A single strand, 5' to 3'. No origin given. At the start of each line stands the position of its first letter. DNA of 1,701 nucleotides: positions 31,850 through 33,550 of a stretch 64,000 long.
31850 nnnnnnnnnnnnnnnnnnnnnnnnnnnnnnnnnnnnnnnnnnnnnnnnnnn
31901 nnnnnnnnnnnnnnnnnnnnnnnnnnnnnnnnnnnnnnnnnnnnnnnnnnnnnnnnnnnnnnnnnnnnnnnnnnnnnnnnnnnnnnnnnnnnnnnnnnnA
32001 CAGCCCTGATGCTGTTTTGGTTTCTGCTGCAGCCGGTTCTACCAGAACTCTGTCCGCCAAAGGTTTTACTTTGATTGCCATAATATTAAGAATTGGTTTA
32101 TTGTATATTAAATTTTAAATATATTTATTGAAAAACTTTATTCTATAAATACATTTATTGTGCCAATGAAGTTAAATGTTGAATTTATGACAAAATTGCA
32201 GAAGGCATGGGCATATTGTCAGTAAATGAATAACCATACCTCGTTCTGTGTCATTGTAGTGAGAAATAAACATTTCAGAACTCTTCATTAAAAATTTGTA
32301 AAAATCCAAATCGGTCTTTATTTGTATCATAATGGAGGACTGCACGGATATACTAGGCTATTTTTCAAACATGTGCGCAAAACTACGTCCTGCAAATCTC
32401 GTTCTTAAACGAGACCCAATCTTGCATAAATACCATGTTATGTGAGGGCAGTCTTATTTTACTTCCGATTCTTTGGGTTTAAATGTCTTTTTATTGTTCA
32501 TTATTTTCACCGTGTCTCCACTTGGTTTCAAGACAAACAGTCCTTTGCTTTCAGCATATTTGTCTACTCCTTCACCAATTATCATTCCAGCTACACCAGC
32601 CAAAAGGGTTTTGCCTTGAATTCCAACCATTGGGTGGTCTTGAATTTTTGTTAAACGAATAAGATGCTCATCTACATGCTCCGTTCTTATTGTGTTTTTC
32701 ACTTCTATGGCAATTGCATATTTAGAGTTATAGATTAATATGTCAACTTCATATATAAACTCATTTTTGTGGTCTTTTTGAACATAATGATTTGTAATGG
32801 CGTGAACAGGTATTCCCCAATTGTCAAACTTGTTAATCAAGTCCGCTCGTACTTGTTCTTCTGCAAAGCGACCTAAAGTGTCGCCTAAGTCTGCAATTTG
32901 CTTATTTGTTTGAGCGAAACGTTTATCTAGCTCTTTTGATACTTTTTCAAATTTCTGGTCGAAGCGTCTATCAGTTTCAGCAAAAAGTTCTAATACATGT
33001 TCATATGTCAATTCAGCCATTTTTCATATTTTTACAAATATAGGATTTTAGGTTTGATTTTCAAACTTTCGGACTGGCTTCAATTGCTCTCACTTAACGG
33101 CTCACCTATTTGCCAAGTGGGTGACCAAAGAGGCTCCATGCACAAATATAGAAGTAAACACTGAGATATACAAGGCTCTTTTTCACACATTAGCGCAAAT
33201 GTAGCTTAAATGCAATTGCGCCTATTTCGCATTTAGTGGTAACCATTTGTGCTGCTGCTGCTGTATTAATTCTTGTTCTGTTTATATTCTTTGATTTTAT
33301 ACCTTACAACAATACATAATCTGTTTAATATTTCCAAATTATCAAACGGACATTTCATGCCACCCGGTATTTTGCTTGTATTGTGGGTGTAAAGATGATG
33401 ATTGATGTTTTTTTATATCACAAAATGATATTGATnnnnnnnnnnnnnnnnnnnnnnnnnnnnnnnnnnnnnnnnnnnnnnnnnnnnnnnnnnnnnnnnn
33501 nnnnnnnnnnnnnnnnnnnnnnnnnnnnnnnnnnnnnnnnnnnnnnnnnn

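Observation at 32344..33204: PD-(D/E)xK gene bracketed by co-oriented copies of a promoter-bearing repeat (cassette 1)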

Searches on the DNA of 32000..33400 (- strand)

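Call 70: search_dna_similar(query=window:32300-33260:-, collection=plasmids, mode=distant, max_rows=10)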
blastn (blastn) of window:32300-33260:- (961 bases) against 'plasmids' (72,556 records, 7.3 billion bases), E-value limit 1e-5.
No match.

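Call 97: search_rna_families(source=window, start=32000, end=33400, threshold=evalue, max_evalue=1)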
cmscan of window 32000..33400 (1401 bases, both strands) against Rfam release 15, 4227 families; matches with E-value up to 1: 1.
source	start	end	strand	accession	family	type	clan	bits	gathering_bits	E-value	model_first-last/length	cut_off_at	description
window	32157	32217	+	RF00314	snoZ182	Gene; snRNA; snoRNA; CD-box;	-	24.4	80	0.064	1-92/92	no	Small nucleolar RNA Z182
